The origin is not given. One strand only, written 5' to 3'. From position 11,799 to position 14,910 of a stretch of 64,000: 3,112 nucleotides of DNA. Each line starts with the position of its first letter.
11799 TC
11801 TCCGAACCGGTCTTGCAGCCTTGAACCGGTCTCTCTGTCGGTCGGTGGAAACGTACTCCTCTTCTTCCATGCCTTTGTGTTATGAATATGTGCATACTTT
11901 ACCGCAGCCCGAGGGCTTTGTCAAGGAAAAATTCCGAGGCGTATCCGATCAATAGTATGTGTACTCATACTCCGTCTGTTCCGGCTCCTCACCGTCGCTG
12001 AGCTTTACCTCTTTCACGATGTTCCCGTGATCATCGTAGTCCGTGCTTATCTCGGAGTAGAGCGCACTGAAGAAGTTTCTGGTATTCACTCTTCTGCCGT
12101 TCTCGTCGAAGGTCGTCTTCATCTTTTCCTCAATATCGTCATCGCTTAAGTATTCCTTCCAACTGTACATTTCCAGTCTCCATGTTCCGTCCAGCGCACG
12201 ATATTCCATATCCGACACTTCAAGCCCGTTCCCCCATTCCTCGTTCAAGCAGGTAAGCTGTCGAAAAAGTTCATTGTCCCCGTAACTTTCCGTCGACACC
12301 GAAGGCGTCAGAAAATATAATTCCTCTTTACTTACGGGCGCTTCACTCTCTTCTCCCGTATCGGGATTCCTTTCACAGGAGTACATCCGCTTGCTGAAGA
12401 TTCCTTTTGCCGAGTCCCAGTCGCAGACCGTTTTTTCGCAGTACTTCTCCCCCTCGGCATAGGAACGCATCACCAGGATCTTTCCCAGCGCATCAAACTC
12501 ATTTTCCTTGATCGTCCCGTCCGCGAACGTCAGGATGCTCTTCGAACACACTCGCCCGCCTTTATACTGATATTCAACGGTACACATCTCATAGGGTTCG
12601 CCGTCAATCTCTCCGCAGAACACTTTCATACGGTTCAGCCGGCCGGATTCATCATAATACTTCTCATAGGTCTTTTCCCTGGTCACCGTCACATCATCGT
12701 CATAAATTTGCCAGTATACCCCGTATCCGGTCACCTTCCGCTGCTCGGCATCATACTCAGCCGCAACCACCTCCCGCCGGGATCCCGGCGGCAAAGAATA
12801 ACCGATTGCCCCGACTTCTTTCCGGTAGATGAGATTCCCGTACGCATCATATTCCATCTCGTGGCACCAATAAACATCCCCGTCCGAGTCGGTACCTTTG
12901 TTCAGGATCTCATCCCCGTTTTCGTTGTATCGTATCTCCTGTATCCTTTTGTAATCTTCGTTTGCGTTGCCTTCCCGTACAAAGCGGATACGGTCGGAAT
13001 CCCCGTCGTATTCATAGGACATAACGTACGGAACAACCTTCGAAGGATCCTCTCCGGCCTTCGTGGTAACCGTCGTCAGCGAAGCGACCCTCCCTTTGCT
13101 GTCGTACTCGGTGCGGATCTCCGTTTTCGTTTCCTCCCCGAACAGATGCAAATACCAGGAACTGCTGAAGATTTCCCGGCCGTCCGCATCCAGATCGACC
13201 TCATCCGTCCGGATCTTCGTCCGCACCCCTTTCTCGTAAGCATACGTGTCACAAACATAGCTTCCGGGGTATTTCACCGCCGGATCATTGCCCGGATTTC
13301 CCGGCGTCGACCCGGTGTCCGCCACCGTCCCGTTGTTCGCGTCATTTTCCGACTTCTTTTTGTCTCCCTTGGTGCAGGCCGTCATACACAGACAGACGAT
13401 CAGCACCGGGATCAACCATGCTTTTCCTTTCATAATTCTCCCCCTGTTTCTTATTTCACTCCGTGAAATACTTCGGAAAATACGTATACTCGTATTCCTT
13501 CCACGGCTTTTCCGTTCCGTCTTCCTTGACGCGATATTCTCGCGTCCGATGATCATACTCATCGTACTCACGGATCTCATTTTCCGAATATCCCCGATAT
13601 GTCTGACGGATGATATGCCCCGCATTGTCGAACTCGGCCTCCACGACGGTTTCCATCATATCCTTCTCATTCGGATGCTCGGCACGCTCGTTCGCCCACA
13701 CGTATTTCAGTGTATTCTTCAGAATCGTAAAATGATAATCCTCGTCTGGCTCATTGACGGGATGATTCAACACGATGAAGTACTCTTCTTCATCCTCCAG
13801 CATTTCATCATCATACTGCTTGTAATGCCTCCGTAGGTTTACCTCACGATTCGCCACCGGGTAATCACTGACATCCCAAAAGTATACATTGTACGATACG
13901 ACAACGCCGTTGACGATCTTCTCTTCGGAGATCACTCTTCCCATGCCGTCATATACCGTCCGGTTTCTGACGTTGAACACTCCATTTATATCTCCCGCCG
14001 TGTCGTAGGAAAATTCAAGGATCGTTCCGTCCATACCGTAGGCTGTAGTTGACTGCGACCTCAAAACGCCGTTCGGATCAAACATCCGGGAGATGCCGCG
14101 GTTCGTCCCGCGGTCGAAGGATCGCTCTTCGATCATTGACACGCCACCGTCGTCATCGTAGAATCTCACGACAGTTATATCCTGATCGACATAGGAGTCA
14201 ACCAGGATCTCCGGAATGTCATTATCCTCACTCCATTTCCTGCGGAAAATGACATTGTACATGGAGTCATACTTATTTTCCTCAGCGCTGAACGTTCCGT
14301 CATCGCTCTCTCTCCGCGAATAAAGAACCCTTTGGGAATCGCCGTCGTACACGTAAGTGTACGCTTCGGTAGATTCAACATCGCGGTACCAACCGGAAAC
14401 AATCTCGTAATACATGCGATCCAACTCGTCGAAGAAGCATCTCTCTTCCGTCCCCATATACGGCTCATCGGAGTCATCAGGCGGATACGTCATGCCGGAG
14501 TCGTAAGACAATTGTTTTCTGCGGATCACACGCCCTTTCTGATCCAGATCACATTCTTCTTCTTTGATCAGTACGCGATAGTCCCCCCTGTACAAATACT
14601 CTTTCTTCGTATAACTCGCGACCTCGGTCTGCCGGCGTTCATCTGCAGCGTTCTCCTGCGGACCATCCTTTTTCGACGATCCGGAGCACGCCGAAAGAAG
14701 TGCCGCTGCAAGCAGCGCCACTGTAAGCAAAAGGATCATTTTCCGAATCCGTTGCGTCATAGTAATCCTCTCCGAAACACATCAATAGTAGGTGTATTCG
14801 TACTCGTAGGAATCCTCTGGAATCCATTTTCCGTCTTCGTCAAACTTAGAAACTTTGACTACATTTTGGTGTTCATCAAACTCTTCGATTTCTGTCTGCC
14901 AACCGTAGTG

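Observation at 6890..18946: Six-member family of short YD/RHS-repeat lipoproteins with a (Y/F)EYTY(Y/F/E) C-terminal signature and no Rhs core or toxin tip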

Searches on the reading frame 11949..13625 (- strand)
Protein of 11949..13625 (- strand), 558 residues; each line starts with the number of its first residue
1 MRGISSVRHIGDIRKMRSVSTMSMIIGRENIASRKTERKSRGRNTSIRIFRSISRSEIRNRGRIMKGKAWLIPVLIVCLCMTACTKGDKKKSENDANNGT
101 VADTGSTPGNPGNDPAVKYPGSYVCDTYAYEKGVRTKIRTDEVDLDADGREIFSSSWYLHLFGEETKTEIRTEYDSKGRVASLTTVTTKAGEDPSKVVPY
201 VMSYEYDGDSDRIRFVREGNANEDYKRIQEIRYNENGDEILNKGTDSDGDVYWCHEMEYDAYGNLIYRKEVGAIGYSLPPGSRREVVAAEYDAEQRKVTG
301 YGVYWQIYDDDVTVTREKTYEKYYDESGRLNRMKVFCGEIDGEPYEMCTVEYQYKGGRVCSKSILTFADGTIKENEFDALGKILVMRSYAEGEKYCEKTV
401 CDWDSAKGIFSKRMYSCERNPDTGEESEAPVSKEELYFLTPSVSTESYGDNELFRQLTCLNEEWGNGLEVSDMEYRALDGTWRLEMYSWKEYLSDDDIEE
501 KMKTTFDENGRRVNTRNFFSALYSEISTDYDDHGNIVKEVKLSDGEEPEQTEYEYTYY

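Call 3: search_protein_families(library=pfam, proteins=[window:11949-13625:-], max_evalue=1)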
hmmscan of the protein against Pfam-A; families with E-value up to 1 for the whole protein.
window:11949-13625:- (558 aa): 1 family
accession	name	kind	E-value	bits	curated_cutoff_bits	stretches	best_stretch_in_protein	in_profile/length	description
PF05593.20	RHS_repeat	-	0.93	10.4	22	0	170-191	18-36/38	RHS Repeat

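Call 4: search_protein_families(library=ncbifam, proteins=[window:11949-13625:-], max_evalue=1)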
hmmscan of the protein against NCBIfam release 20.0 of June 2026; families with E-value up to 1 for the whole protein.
window:11949-13625:- (558 aa): 2 families
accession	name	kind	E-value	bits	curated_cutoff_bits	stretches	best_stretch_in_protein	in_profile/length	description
NF058595.1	invert_tail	domain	0.034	14.5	37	1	59-104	47-90/113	lipo-invert putative C-terminal anchoring domain-containing protein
TIGR01643.1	YD_repeat_2x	repeat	0.43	11.2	15.8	0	255-266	18-29/42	YD repeat-containing protein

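Call 44: find_homologous_proteins(query=window:11949-13433:-, max_evalue=0.00001)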
Query window:11949-13433:- (494 aa): 2 proteins with E <= 0.00001 among 6462 candidates.
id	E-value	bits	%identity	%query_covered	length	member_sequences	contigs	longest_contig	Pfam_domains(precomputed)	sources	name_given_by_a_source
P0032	0.0e+0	1072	94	100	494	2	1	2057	-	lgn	-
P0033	6.4e-68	248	37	100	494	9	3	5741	PF05593.20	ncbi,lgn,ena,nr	ncbi:MAG: hypothetical protein J6Y20_12380 [Lachnospiraceae bacterium]|nr:hypothetical protein [Lach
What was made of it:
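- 11949..13433 (-): B: 494-aa family member and ortholog of the single-copy syntenic gene in related genomes. 37% identical to P0033, a 'hypothetical protein [Lachnospiraceae bacterium]' (call 44).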

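Call 58: search_protein_families(library=padloc, proteins=[window:11949-13433:-], max_evalue=0.01)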
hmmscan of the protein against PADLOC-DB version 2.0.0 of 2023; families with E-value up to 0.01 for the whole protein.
window:11949-13433:- (494 aa): 0 families

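Call 82: search_protein_families(library=phrogs, proteins=[window:11949-13433:-], max_evalue=0.001)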
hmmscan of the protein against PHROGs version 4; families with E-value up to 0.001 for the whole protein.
window:11949-13433:- (494 aa): 0 families

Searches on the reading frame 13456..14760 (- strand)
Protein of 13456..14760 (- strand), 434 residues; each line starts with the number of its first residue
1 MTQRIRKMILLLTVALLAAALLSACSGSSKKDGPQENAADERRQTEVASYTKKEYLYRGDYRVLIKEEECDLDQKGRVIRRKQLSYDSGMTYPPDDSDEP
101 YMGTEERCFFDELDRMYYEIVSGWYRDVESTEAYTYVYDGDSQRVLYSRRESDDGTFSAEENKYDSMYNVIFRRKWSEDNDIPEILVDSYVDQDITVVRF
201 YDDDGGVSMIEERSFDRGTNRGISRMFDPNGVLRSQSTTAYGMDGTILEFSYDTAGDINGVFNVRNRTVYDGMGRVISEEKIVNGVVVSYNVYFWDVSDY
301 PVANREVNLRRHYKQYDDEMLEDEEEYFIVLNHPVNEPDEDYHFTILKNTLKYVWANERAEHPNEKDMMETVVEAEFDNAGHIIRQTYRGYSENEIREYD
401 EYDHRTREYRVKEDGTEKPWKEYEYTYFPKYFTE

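Call 3: search_protein_families(library=pfam, proteins=[window:13456-14760:-], max_evalue=1)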
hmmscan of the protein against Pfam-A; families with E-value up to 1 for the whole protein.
window:13456-14760:- (434 aa): 4 families
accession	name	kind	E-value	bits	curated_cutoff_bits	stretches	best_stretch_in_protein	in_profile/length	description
PF07661.19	MORN_2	-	0.033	14.8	29.6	0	222-238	3-19/22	MORN repeat variant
PF04384.18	Fe-S_assembly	-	0.058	14.5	25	1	175-202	2-29/64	Iron-sulphur cluster assembly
PF05984.18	Cytomega_UL20A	-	0.068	14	27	0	26-68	34-76/107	Cytomegalovirus UL20A protein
PF20101.4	DUF6491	-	0.25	11.8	27.5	1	8-43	1-36/138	Family of unknown function (DUF6491)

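Call 4: search_protein_families(library=ncbifam, proteins=[window:13456-14760:-], max_evalue=1)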
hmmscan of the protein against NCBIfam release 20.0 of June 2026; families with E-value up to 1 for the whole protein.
window:13456-14760:- (434 aa): 4 families
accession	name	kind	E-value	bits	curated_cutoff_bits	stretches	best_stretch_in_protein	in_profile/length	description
NF041941.1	lipo_FMN_PplA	exception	0.0042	16.3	325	1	5-52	2-48/302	extracellular electron transfer flavoprotein PplA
NF058595.1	invert_tail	domain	0.035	14.4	37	1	4-36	51-83/113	lipo-invert putative C-terminal anchoring domain-containing protein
TIGR03412.1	iscX_yfhJ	equivalog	0.037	14.8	40.4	1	175-202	1-28/63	Fe-S cluster assembly protein IscX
NF053527.1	lipo_Cory_WKLS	subfamily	0.11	12.4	105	1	13-46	4-37/166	WKL family lipoprotein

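Call 58: search_protein_families(library=padloc, proteins=[window:13456-14760:-], max_evalue=0.01)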
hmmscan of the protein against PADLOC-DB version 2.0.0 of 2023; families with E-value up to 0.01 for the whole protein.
window:13456-14760:- (434 aa): 0 families

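Call 82: search_protein_families(library=phrogs, proteins=[window:13456-14760:-], max_evalue=0.001)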
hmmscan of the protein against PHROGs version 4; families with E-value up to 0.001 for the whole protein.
window:13456-14760:- (434 aa): 1 family
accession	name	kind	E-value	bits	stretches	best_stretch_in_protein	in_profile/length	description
phrog_1717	-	unknown function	8.3e-05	23.5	1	6-77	2-72/176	-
